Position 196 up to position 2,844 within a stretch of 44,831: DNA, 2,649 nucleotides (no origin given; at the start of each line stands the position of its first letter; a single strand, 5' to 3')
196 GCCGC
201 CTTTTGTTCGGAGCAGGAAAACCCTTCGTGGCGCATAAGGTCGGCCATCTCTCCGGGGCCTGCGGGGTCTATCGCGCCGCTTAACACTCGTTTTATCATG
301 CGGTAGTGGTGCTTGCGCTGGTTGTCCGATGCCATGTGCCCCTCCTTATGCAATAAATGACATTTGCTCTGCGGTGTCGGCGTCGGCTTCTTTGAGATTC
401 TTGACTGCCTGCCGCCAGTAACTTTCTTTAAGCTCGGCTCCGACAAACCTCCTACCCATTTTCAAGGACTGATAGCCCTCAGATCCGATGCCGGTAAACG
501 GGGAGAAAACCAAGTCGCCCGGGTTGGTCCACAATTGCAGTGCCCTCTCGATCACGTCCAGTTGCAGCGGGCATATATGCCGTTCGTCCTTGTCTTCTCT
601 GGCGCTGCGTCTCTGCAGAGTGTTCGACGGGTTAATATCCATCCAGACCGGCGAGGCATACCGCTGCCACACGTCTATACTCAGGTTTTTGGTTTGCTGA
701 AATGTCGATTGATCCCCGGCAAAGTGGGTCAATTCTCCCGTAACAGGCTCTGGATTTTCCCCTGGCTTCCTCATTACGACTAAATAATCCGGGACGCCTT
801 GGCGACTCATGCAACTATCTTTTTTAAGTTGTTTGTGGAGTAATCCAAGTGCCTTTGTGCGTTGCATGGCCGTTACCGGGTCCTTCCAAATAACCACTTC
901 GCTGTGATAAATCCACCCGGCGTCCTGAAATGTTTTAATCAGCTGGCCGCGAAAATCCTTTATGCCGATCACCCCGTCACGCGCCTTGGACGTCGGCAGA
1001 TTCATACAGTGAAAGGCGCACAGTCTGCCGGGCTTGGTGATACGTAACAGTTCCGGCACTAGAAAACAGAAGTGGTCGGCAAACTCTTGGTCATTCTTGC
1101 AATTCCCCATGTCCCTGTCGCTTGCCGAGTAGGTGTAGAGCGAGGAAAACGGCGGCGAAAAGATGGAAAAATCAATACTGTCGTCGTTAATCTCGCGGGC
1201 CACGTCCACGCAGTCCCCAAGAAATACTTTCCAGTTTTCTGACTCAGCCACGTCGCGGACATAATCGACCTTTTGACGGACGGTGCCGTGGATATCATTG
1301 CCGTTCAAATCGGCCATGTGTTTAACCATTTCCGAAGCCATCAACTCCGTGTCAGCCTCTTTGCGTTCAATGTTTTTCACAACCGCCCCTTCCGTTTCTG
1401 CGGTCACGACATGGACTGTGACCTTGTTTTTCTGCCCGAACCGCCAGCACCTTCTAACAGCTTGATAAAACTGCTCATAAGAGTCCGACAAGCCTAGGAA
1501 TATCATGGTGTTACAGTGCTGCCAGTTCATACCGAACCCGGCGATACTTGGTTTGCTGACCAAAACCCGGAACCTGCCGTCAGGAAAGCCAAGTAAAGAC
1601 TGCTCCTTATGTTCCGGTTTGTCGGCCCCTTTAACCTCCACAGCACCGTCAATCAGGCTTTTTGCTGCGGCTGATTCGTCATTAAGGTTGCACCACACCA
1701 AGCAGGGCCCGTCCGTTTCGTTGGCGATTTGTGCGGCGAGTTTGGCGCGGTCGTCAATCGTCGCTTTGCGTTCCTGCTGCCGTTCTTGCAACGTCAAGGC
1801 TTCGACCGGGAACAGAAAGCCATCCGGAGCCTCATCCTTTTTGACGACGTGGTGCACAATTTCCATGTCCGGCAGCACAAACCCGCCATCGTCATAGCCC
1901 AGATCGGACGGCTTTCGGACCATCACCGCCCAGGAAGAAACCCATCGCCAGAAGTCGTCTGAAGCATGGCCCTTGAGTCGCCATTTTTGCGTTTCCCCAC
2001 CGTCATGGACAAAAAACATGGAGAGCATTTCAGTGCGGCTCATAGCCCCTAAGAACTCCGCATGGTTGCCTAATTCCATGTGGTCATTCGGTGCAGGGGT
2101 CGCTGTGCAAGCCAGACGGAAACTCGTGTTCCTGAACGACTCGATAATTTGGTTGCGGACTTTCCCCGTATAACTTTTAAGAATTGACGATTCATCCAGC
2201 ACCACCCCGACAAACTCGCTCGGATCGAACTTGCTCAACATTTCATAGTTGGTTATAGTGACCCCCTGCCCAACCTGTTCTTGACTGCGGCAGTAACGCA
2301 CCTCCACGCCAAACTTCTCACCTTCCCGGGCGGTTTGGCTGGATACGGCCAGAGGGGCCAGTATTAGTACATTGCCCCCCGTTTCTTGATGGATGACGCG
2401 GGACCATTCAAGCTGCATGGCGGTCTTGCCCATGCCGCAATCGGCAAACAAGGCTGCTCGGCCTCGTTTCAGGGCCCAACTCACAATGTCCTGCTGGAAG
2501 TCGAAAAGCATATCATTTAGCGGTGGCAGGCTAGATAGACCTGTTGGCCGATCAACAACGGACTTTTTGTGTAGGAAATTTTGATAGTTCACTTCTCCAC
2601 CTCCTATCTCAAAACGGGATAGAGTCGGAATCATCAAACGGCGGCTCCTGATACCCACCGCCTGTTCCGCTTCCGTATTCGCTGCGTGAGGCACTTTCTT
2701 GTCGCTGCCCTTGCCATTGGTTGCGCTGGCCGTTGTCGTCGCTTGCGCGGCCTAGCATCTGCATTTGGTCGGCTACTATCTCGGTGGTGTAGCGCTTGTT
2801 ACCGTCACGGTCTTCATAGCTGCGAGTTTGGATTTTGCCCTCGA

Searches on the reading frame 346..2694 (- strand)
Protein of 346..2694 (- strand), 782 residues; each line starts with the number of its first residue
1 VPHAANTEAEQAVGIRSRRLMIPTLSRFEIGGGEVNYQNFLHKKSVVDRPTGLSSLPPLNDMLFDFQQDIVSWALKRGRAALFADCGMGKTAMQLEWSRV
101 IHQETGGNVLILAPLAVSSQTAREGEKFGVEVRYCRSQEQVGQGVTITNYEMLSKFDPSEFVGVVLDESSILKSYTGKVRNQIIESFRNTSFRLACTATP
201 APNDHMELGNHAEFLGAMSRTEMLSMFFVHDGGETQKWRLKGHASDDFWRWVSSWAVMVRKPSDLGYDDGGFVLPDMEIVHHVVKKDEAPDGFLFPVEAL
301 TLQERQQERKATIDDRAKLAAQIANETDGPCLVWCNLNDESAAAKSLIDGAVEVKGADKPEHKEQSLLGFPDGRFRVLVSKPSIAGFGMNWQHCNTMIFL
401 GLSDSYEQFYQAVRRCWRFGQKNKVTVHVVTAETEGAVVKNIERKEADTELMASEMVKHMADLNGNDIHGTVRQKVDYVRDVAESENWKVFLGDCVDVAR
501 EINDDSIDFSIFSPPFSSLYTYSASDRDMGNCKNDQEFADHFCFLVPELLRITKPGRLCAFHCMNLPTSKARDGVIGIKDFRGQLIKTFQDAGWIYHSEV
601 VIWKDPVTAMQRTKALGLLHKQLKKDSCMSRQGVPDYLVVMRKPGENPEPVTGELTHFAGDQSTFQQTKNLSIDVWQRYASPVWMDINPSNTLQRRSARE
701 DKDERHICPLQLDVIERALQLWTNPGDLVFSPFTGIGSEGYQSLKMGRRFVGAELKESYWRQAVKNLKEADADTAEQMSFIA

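Call 31: search_protein_families(library=pfam, proteins=[window:346-2694:-], max_evalue=0.001)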
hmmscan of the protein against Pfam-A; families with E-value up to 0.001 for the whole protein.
window:346-2694:- (782 aa): 3 families
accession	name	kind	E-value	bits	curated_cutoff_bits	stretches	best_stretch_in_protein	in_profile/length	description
PF01555.25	N6_N4_Mtase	-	8.4e-14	52.5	26.7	1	507-765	1-221/221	DNA methylase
PF00271.37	Helicase_C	-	9.1e-10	39.2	23.5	1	320-420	7-110/110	Helicase conserved C-terminal domain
PF00176.29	SNF2-rel_dom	-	0.00019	21.1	24.9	0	67-215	2-178/290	SNF2-related domain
